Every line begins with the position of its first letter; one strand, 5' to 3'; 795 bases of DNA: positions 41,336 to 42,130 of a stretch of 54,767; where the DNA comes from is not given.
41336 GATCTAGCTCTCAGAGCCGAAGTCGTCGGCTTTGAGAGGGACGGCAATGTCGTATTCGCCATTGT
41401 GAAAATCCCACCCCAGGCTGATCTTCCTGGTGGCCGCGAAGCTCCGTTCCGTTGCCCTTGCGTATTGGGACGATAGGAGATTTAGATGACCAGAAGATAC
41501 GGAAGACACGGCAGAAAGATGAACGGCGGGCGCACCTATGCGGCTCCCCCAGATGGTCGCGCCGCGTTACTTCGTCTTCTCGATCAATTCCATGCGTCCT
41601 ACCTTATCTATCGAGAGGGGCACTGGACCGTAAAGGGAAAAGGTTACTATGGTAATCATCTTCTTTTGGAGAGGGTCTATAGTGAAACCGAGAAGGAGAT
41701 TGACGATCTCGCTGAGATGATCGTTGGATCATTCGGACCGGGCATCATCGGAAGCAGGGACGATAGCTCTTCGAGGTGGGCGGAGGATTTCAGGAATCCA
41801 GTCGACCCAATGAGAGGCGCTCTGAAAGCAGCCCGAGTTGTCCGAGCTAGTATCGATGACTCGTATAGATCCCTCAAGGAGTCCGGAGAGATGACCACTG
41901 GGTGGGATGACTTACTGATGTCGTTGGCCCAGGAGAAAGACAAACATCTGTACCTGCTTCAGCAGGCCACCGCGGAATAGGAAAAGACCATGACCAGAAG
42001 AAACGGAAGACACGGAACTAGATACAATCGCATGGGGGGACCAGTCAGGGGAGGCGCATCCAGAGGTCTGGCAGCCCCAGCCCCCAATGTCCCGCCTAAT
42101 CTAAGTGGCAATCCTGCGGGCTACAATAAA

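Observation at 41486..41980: Dps-like ferritin encoded inside the structural module and carrying the basic leader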

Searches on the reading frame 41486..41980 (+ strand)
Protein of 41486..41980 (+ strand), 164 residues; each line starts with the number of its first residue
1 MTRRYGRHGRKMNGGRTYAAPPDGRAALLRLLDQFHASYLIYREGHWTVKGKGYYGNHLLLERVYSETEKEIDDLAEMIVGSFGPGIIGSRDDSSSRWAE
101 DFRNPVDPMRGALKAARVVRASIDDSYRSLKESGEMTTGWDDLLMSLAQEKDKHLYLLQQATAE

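Call 3: search_protein_families(library=pfam, proteins=[window:41486-41980:+], max_evalue=1)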
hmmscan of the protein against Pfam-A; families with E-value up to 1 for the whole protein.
window:41486-41980:+ (164 aa): 2 families
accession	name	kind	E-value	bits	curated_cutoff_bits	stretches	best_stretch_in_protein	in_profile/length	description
PF00210.30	Ferritin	-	1.4e-07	32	24.5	1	26-159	2-133/142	Ferritin-like domain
PF19174.5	DUF5856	-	0.00019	22.8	34.6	1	54-107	6-58/94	Family of unknown function (DUF5856)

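Call 4: search_solved_structures(query=window:41486-41980:+, max_evalue=10, show_alignments=3)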
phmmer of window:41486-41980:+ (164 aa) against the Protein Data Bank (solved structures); distinct sequences matched with E-value up to 10: 65 (the best 60 are shown).
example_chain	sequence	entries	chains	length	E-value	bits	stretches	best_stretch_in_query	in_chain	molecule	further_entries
3iq1_A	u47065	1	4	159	8e-06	29.2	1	27-80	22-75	DPS family protein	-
2d5k_A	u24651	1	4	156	6.9e-05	26.2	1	37-86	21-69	Dps family protein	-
1o9r_A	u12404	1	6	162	0.00011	25.5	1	21-160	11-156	AGROBACTERIUM TUMEFACIENS DPS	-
1ji5_A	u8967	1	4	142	0.00013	25.2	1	43-159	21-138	Dlp-1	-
8ff9_A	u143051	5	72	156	0.00017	24.9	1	27-96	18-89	Probable dna-binding stress protein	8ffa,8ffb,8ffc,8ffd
2vxx_A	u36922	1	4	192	0.00099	22.4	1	28-89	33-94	STARVATION INDUCED DNA BINDING PROTEIN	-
1ji4_A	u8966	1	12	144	0.0011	22.3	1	42-81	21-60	NEUTROPHIL-ACTIVATING PROTEIN A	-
4cyb_A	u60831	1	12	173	0.0011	22.2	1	36-88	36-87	PUTATIVE DNA PROTECTION PROTEIN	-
1n1q_A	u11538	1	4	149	0.0012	22.2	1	35-87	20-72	DPS Protein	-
4evd_A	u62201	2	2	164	0.0012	22.1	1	42-81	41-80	Neutrophil-activating protein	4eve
1uvh_A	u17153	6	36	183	0.0019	21.5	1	28-157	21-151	STARVATION-INDUCED DNA PROTECTING PROTEIN | DNA protection during starvation protein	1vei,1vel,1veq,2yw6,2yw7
5i4j_A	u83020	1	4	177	0.0032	20.7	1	31-84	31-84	Ferritin, Dps family protein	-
5hjh_A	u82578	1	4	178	0.0032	20.7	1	31-84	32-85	Ferritin, Dps family protein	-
5hjf_A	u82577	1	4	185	0.0035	20.6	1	31-84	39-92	Ferritin, Dps family protein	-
7rzq_A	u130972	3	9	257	0.0049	20.1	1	31-84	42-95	SARS-CoV-2 HR1 linked to a scaffold,Spike protein S2' | Scaffolded Spike protein S2' HR1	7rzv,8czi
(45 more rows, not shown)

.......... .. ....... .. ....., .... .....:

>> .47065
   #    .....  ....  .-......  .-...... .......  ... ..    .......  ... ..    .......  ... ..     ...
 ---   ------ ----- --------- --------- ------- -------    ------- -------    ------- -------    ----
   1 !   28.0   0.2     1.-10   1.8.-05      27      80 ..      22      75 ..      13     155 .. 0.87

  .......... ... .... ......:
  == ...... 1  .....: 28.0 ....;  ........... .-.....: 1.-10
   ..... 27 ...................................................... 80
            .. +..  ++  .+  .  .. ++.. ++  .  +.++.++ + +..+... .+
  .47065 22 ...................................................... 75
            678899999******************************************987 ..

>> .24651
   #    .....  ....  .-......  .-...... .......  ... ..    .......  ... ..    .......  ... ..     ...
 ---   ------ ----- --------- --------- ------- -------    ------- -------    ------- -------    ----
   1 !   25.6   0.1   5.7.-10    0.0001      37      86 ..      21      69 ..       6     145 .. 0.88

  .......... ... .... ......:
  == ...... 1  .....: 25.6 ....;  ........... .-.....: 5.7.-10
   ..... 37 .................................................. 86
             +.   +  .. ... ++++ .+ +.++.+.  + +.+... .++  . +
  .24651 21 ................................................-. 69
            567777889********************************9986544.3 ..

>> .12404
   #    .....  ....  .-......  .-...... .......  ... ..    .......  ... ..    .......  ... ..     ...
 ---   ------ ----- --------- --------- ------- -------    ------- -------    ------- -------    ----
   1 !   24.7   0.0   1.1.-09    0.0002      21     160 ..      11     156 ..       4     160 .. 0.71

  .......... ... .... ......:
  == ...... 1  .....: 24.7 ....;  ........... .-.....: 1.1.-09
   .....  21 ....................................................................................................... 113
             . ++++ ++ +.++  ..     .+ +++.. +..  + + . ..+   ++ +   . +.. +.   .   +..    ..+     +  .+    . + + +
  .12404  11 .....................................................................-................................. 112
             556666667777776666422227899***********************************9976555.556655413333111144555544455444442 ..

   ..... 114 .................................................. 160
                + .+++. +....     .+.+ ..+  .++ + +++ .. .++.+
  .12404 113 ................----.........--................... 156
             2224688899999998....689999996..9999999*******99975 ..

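Call 6: search_dna_similar(query=window:41486-41980:+, collection=phages, mode=protein, max_evalue=0.001, max_rows=30)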
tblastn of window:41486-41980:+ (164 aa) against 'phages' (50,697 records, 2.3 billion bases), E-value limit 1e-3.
Records with a match: 3; places in all: 3; records where one place covers at least 80% of the query: 1.
Best place of each record, by identity: <60% 3.
By first word of the organism name: Listeria 2; uncultured 1.
By host as written in the record: Listeria monocytogenes 2; - 1.
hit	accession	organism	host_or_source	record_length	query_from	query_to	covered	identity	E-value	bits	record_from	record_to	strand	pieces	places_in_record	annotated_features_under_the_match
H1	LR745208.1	uncultured phage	metagenomic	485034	24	160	84%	32.2%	5e-12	68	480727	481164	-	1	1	record has no annotation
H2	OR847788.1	Listeria phage LM 4-11-1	Listeria monocytogenes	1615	30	159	79%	25.9%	2e-4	46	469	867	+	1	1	record has no annotation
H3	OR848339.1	Listeria phage LM 4-14-1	Listeria monocytogenes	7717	31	159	79%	26.1%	4e-4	45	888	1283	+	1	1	record has no annotation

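Call 7: search_protein_families(library=phrogs, proteins=[window:41486-41980:+], max_evalue=0.01)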
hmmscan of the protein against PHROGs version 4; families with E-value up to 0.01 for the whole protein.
window:41486-41980:+ (164 aa): 2 families
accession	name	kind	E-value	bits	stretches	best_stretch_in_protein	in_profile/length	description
phrog_3636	-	DNA, RNA and nucleotide metabolism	1.4e-11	45.7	1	26-161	10-146/149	DNA binding protein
phrog_858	-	transcription regulation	0.0096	17.4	0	54-85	38-69/129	starvation-inducible transcriptional regulator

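Call 14: find_homologous_proteins(query=window:41486-41980:+, max_evalue=0.001)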
Query window:41486-41980:+ (164 aa): 23 proteins with E <= 0.001 among 88 candidates.
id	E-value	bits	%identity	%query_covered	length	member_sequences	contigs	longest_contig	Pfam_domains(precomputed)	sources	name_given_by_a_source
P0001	4.2e-96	337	93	100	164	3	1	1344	PF00210.31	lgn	-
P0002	5.1e-83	295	82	100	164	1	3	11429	PF00210.31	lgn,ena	-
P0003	3.3e-77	276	76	100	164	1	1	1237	PF00210.31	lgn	-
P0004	2.7e-74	267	72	99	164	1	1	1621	PF19174.6,PF00210.31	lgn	-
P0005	6.7e-63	229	66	99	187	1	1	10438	PF00210.31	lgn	-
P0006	3.2e-42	162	53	87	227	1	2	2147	PF19174.6,PF00210.31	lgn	-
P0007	5.9e-36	142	49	76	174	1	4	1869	PF00210.31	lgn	-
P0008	6.4e-34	135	45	84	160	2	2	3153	PF00210.31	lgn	-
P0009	3.2e-33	133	43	95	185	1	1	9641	PF19174.6,PF00210.31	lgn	-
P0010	1.3e-32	131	46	82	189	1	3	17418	PF00210.31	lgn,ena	-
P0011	1.1e-29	121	48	87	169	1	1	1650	PF00210.31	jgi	jgi:DNA-binding ferritin-like protein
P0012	1.6e-27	114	43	86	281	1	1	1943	PF00210.31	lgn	-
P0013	5.7e-27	113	46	86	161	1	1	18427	-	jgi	-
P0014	2.4e-25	107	46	76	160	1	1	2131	PF19174.6,PF00210.31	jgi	jgi:DNA-binding ferritin-like protein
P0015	6.3e-25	106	45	74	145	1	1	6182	PF00210.31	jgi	-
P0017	9.3e-25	105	42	87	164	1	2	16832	PF00210.31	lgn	-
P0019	1.2e-21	95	41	86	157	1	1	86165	-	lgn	-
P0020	6.2e-19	87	39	70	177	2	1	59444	-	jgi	-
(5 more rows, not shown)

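Call 15: find_encoding_contigs(protein=window:41486-41980:+, flank=10000)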
Protein window:41486-41980:+ (164 aa): 3 contigs read that carry it; 3 places shown.
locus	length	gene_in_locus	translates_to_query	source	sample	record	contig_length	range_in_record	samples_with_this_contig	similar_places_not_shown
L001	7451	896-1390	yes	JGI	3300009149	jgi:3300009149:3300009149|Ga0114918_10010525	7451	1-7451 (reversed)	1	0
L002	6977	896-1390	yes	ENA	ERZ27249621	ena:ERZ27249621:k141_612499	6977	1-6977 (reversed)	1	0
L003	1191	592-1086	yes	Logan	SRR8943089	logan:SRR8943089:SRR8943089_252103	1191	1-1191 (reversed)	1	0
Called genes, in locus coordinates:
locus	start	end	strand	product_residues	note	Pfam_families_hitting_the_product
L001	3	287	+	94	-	?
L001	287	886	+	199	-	-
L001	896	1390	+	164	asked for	PF00210:Ferritin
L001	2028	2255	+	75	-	-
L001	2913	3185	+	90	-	-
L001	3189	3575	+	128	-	-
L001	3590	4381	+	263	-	-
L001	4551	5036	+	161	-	-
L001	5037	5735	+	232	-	-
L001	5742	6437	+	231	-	-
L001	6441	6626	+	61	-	-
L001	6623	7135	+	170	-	-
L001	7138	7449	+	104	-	?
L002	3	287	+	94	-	?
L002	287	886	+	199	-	-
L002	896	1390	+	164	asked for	PF00210:Ferritin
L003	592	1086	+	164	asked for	PF00210:Ferritin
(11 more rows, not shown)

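Call 19: find_encoding_contigs(protein=P0019, flank=10000, max_places=2)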
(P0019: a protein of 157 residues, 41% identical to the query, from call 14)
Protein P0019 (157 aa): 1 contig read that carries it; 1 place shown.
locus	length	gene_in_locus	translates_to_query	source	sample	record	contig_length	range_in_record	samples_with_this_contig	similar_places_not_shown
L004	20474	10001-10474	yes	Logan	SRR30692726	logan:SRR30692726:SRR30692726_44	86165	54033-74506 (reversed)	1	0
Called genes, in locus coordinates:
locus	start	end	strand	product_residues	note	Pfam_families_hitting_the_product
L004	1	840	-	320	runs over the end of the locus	-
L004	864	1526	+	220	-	PF13489:Methyltransf_23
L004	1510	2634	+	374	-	PF08241:Methyltransf_11 (weak), PF08242:Methyltransf_12 (faint), PF13649:Methyltransf_25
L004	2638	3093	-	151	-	PF00583:Acetyltransf_1, PF13508:Acetyltransf_7, PF13673:Acetyltransf_10 (weak)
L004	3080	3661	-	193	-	PF13385:Laminin_G_3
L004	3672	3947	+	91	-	-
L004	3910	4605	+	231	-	-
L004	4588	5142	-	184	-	-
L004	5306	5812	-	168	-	-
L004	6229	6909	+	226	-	-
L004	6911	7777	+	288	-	PF01551:Peptidase_M23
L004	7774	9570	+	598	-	-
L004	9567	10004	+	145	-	-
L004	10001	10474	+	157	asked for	-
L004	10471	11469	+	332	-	-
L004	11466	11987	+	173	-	-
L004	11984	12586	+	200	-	-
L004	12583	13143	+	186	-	-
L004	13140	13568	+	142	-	-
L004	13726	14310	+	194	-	-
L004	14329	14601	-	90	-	-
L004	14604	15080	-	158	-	-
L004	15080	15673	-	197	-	-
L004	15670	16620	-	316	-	-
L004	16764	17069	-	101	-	-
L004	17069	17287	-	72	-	-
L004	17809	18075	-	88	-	PF24024:DUF7336 (weak)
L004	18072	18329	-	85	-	-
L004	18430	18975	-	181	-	-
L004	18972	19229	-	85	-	-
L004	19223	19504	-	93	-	-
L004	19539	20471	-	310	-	PF00589:Phage_integrase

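Call 20: find_encoding_contigs(protein=P0020, flank=10000, max_places=2)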
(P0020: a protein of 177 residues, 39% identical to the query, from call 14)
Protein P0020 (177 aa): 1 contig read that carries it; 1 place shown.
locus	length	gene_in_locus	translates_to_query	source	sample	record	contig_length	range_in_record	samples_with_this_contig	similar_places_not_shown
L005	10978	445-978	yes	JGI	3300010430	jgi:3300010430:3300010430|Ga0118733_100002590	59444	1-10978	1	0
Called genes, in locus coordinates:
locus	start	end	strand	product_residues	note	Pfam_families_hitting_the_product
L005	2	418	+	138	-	?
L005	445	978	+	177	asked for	-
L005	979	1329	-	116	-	-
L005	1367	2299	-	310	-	-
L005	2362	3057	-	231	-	PF10087:DUF2325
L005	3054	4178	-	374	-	PF26125:AcrVA2-like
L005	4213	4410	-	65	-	-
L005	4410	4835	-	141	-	-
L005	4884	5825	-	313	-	-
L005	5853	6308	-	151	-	-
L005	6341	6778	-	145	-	-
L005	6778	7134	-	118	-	-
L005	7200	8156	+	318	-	-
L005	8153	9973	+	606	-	-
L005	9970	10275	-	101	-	-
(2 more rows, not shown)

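Call 23: find_encoding_contigs(protein=P0010, flank=10000, max_places=1)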
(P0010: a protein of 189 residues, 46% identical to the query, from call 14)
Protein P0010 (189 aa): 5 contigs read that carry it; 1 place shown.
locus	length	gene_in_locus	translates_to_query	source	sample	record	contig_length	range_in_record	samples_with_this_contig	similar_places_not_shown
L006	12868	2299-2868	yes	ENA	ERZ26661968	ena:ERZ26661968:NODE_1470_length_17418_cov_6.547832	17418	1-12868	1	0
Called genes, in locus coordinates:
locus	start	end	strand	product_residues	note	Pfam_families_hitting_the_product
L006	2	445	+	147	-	?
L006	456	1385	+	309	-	-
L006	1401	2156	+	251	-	-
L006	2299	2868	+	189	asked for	PF00210:Ferritin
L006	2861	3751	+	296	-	-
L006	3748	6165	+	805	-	-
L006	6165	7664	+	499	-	-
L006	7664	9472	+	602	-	-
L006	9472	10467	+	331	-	-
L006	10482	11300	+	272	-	-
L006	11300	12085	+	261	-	-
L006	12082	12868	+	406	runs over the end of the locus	-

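Call 24: find_encoding_contigs(protein=P0005, flank=10000, max_places=1)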
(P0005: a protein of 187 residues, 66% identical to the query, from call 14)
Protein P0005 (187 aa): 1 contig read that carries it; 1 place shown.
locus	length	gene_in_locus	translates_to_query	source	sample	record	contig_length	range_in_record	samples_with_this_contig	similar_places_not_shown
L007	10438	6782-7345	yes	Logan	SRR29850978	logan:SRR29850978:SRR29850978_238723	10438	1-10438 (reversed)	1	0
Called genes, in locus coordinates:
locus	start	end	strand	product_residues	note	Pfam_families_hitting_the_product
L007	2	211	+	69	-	?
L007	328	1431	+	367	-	-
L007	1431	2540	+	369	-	-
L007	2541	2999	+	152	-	-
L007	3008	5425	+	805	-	-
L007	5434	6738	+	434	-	-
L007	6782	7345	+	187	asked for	PF00210:Ferritin (weak)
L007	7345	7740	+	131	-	-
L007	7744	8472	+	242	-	-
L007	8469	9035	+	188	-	-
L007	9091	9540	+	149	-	-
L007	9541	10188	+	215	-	PF01464:SLT (weak)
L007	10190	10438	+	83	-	?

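Call 25: find_encoding_contigs(protein=P0013, flank=10000, max_places=1)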
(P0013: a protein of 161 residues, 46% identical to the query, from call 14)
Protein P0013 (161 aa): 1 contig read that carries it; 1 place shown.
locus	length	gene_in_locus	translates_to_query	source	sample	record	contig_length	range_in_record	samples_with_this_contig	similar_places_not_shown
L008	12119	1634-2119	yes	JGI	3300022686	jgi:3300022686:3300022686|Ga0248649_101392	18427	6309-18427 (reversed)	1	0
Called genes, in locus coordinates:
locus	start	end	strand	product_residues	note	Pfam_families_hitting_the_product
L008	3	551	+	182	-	?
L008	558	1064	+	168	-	-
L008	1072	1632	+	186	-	-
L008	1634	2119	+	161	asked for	-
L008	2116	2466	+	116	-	-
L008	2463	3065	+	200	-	-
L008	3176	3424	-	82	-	-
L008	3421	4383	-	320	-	-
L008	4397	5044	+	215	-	-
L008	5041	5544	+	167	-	-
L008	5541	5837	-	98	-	-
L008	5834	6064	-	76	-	-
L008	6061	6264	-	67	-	-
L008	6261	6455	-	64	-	-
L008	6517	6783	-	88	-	-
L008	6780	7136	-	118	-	-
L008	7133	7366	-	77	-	-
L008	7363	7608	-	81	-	-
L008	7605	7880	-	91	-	-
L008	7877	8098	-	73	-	-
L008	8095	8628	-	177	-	-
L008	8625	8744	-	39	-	-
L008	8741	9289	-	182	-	-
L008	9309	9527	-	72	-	-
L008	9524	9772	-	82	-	-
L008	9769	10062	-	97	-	-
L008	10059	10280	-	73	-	-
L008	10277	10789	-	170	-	-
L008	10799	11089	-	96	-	-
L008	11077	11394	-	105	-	-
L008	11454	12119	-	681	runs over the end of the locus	PF00270:DEAD (weak), PF04851:ResIII, PF00271:Helicase_C (faint)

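Call 35: search_solved_structures(query=A1, max_evalue=0.001, show_alignments=2)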
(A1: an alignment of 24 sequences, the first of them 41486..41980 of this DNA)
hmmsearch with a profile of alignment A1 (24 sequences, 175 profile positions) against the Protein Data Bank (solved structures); distinct sequences matched with E-value up to 0.001: 49.
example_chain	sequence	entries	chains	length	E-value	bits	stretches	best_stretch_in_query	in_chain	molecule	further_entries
2d5k_A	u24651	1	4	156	2.2e-13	53.8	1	9-149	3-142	Dps family protein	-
1jig_A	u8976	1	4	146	3.6e-11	46.6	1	11-150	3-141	Dlp-2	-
1ji5_A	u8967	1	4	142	1.1e-10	45.1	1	16-150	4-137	Dlp-1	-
3iq1_A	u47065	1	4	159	2.8e-10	43.7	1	9-73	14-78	DPS family protein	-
2vxx_A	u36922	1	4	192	3e-10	43.6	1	9-77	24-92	STARVATION INDUCED DNA BINDING PROTEIN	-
1n1q_A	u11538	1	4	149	3.8e-10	43.3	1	14-150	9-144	DPS Protein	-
4evd_A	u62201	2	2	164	1.4e-09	41.4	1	17-141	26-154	Neutrophil-activating protein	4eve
1ji4_A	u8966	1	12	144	4.7e-09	39.7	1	21-141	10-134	NEUTROPHIL-ACTIVATING PROTEIN A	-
2chp_A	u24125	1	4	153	8.5e-09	38.9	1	5-150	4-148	METALLOREGULATION DNA-BINDING STRESS PROTEIN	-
4cyb_A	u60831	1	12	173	1.1e-08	38.5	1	14-88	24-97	PUTATIVE DNA PROTECTION PROTEIN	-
5i4j_A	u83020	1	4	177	2.4e-08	37.4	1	13-116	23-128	Ferritin, Dps family protein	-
5hjh_A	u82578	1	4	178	2.4e-08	37.4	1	13-116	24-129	Ferritin, Dps family protein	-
5hjf_A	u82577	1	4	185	2.5e-08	37.4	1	13-116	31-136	Ferritin, Dps family protein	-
8fa1_A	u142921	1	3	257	3.4e-08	36.9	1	14-113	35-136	Ferritin, Dps family protein and Spike protein S2' chimera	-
7rzq_A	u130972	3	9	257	3.6e-08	36.9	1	14-115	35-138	SARS-CoV-2 HR1 linked to a scaffold,Spike protein S2' | Scaffolded Spike protein S2' HR1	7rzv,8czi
1o9r_A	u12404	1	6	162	1.4e-07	35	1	11-151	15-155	AGROBACTERIUM TUMEFACIENS DPS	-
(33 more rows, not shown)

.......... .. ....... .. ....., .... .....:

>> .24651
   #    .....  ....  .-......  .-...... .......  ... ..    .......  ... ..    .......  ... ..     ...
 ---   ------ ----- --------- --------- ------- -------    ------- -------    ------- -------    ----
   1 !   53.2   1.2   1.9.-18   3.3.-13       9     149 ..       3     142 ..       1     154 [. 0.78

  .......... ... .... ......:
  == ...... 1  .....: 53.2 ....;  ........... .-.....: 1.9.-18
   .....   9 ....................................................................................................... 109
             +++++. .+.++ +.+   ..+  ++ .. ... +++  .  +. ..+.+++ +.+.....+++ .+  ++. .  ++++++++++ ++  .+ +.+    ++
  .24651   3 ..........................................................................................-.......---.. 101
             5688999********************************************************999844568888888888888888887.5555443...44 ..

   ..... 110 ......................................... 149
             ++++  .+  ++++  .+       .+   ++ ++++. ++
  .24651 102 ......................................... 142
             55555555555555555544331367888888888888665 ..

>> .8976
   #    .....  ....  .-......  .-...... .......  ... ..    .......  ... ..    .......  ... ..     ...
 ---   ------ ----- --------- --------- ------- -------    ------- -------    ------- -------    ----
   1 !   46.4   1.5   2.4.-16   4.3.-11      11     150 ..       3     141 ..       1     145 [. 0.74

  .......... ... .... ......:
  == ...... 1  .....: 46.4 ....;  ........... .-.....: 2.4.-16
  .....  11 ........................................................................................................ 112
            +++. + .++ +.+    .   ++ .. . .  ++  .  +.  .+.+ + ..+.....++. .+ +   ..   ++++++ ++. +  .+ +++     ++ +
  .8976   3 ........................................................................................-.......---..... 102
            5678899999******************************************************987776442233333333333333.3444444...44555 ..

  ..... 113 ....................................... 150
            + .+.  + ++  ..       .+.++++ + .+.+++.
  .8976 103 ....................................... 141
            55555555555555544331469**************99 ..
